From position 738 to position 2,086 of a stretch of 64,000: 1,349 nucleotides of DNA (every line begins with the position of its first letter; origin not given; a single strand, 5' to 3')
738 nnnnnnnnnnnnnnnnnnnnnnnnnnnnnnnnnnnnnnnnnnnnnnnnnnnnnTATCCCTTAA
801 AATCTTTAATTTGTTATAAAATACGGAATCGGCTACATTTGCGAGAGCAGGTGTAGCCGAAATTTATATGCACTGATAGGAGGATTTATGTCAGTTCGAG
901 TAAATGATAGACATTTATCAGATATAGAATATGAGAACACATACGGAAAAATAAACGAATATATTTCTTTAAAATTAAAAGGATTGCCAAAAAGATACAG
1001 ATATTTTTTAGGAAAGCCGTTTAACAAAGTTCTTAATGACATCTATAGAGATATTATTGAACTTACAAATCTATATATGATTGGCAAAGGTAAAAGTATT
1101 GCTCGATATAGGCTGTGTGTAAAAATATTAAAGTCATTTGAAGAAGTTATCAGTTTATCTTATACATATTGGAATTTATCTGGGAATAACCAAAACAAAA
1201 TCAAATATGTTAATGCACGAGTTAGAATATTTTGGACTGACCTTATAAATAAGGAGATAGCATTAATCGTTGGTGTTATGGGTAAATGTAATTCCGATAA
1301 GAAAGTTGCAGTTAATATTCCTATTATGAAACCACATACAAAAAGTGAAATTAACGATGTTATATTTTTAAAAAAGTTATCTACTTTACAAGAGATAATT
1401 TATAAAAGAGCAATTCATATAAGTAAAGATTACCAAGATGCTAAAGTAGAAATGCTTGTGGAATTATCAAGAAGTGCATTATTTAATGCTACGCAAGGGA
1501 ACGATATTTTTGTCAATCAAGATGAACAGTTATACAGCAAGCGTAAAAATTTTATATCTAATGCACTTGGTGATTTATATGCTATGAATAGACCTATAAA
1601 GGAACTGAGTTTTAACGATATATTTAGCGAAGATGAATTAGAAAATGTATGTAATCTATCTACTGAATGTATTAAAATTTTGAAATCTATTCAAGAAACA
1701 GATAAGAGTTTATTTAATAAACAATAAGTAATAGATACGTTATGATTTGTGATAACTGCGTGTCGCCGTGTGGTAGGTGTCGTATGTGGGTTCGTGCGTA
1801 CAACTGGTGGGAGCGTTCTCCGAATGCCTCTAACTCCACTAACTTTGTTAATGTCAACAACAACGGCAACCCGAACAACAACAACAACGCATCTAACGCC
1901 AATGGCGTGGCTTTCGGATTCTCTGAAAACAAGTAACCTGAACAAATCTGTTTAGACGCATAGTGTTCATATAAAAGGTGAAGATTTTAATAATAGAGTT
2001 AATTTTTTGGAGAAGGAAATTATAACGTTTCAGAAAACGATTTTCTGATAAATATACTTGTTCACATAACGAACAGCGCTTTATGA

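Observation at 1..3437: Complete diversity-generating retroelement: target gene VR (642-783), hairpin, accessory ORF, TR (1782-1923), reverse transcriptase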

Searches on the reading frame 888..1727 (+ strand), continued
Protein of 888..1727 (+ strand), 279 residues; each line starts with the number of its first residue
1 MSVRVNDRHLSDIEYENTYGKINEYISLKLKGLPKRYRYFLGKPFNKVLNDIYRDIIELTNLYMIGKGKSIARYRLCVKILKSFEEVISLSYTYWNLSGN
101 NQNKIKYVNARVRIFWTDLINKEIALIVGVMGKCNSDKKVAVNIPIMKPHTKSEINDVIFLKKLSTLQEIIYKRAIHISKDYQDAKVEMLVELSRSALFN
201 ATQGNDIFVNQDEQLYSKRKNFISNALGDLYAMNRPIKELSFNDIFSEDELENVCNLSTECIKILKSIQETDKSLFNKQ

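Call 75: search_protein_families(library=pfam, proteins=[P0242, P0244, P0245, P0249, P0253, P0259, P0260, P0269, P0270, P0271], max_evalue=1)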
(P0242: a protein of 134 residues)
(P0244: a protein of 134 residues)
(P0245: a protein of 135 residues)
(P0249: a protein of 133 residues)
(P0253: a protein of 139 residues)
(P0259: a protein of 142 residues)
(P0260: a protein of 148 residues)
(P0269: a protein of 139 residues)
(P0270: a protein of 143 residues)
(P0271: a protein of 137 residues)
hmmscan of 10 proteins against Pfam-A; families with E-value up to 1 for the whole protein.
P0242 (134 aa): 2 families
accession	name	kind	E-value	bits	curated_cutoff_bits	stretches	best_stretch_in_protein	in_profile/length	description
PF16707.10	CagS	-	0.0096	16.4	27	1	77-128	110-161/196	Cag pathogenicity island protein S of Helicobacter pylori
PF22296.2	bAvd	-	0.092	13.7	40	1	16-124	4-105/107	bAvd-like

P0244 (134 aa): 3 families
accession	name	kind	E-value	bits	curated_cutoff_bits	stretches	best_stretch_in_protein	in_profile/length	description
PF00052.24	Laminin_B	-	0.03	14.6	22.4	1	9-42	84-116/136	Laminin B (Domain IV)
PF08702.15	Fib_alpha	-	0.046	14.3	29.9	1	15-102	33-116/143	Fibrinogen alpha/beta chain family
PF24942.1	Fn3_Dep-1_1st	-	0.057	13.9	26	0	70-98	19-48/96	Dep-1 first Fn3-like domain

P0245 (135 aa): 1 family
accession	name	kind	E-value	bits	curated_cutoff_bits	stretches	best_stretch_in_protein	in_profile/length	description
PF01650.23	Peptidase_C13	-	0.04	13.9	22.8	1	9-103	75-159/258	Peptidase C13 family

P0249 (133 aa): 2 families
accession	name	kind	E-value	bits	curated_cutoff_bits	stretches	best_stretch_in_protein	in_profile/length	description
PF01303.22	Egg_lysin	-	0.084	13.4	27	1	71-125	20-71/121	Egg lysin (Sperm-lysin)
PF16038.10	TMIE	-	0.12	12.6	27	1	55-81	30-56/85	TMIE protein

P0253 (139 aa): 5 families
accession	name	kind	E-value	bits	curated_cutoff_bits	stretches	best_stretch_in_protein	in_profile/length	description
PF08702.15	Fib_alpha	-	0.0019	18.8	29.9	1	101-138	89-126/143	Fibrinogen alpha/beta chain family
PF03564.21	DUF1759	-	0.022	15.2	25.4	1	59-124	52-114/148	Protein of unknown function (DUF1759)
PF22182.2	DUF6945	-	0.12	13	28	1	41-103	20-80/83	Domain of unknown function (DUF6945)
PF03937.21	Sdh5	-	0.15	12.5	27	0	14-48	37-71/76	Flavinator of succinate dehydrogenase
PF21057.2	Hikeshi-like_C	-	0.15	12.4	27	1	78-116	12-49/58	Hikeshi-like, C-terminal domain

P0259 (142 aa): 0 families

P0260 (148 aa): 0 families

P0269 (139 aa): 0 families

P0270 (143 aa): 1 family
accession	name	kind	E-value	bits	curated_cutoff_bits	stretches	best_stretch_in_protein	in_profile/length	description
PF19867.5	DUF6340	-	0.027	14.1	26.4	1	34-86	35-89/258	Family of unknown function (DUF6340)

P0271 (137 aa): 0 families

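Call 77: find_encoding_contigs(protein=P0244, flank=5000, max_places=2)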
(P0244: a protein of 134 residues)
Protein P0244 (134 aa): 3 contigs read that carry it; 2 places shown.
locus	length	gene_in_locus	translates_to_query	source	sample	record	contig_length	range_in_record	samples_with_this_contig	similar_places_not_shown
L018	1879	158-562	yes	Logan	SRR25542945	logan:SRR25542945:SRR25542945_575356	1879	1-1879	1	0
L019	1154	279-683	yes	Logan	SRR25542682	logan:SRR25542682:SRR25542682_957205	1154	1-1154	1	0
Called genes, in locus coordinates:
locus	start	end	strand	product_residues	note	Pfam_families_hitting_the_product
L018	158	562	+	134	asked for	-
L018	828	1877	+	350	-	?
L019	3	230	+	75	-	?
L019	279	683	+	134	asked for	-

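Call 78: find_encoding_contigs(protein=P0259, flank=5000, max_places=2)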
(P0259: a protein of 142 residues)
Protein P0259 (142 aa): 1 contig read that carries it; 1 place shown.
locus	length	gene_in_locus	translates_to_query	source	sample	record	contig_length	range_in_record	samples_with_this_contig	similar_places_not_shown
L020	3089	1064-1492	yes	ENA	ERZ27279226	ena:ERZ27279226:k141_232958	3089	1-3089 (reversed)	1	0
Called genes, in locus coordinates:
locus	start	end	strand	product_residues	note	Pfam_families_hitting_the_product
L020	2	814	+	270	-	?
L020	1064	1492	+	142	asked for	-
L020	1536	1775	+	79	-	-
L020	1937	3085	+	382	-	PF00078:RVT_1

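Call 97: fold_search(model_id=the predicted structure, library=viral)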
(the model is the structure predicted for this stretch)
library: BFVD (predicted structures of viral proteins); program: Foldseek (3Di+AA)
matches with E <= 10: 248; with E <= 0.001: 0
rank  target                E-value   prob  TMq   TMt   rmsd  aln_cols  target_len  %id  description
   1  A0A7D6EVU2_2          9.1e-02  0.44  0.21  0.07  35.6       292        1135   13  Putative peptidase (Fragment) [Leveillula taurica associated alphamesonivirus 1]
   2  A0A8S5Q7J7            1.6e-01  1.00  0.37  0.77   4.9       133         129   10  Avd-like protein [Siphoviridae sp. cty3u30]
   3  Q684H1                1.8e-01  0.66  0.27  0.26  12.3       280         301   15  (no name in the UniProt tables at hand)
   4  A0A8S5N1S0            2.1e-01  1.00  0.38  0.76   3.2       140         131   12  Avd-like protein [Siphoviridae sp. ctYWp4]
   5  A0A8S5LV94            2.8e-01  1.00  0.38  0.55   9.8       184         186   15  Uncharacterized protein [Siphoviridae sp. ctFn287]
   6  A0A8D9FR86            2.8e-01  0.85  0.25  0.48  12.1       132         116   13  Putative fusion protein [uncultured marine phage]
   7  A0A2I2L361            3.1e-01  0.63  0.26  0.33  16.2       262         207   12  Uncharacterized protein [Orpheovirus IHUMI-LCC2]
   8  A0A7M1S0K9            3.2e-01  0.23  0.21  0.12  24.6       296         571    6  Uncharacterized protein [uncultured phage cr128_1]
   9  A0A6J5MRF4            5.1e-01  0.13  0.19  0.14  25.0       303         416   10  Uncharacterized protein [uncultured Caudovirales phage]
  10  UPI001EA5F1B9         6.1e-01  0.20  0.20  0.20  16.6       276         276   12  (no name look-up for this kind of identifier)
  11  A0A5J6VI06            6.9e-01  0.23  0.25  0.25  14.9       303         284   13  Uncharacterized protein [Megaviridae environmental sample]
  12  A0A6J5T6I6            7.3e-01  0.07  0.12  0.11  47.7       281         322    8  Uncharacterized protein [uncultured Caudovirales phage]
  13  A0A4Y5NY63            7.3e-01  0.05  0.11  0.10  60.2       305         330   10  (no name in the UniProt tables at hand)
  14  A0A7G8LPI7            8.3e-01  0.57  0.21  0.41   7.5       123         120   15  (no name in the UniProt tables at hand)
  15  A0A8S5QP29            8.3e-01  0.14  0.18  0.20  24.1       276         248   13  Uncharacterized protein [Siphoviridae sp. ctWhx86]
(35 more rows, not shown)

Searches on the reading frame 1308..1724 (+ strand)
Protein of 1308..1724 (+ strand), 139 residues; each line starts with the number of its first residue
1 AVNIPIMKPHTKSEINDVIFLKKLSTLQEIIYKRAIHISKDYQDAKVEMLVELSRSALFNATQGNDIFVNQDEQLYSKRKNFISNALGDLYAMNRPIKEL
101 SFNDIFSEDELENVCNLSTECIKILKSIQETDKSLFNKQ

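Call 52: predict_structure(alignment_id=A3)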
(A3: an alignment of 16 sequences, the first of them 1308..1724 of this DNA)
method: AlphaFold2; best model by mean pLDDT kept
length: 139 residues; sequences in the alignment: 16
mean_pLDDT: 81.7   pTM: 0.76
mean pLDDT of the five models: 81.7, 81.6, 80.8, 80.1, 78.5
residues with pLDDT >= 90: 55; 70-90: 60; 50-70: 15; < 50: 9
segments of 3 or more residues with pLDDT < 50: 2-10
pLDDT, mean of each block of 10 residues (from residue 1): 40 62 89 79 77 94 83 88 95 92 85 93 88 78
secondary structure, 60 per line:
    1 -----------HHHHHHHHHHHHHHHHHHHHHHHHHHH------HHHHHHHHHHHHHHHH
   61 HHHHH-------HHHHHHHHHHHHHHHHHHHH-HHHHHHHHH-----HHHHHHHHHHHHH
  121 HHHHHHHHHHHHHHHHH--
elements in order: H12-38 H45-65 H73-92 H94-102 H108-137

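Call 69: search_protein_families(library=pfam, proteins=[window:1308-1724:+], max_evalue=10)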
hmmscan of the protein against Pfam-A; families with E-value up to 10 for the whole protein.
window:1308-1724:+ (139 aa): 1 family
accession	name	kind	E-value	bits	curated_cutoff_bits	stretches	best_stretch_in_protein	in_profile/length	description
PF06189.17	5-nucleotidase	-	0.0049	16.1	28.2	1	45-130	5-95/302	5'-nucleotidase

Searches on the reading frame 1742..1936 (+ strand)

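Call 6: search_protein_families(library=pfam, proteins=[window:1742-1936:+], max_evalue=0.1)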
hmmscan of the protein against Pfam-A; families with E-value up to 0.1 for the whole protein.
window:1742-1936:+ (64 aa): 1 family
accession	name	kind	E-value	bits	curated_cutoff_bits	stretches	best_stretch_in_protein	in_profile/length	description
PF19789.6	DUF6273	-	3.9e-05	24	23.5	1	18-56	127-164/172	Domain of unknown function (DUF6273)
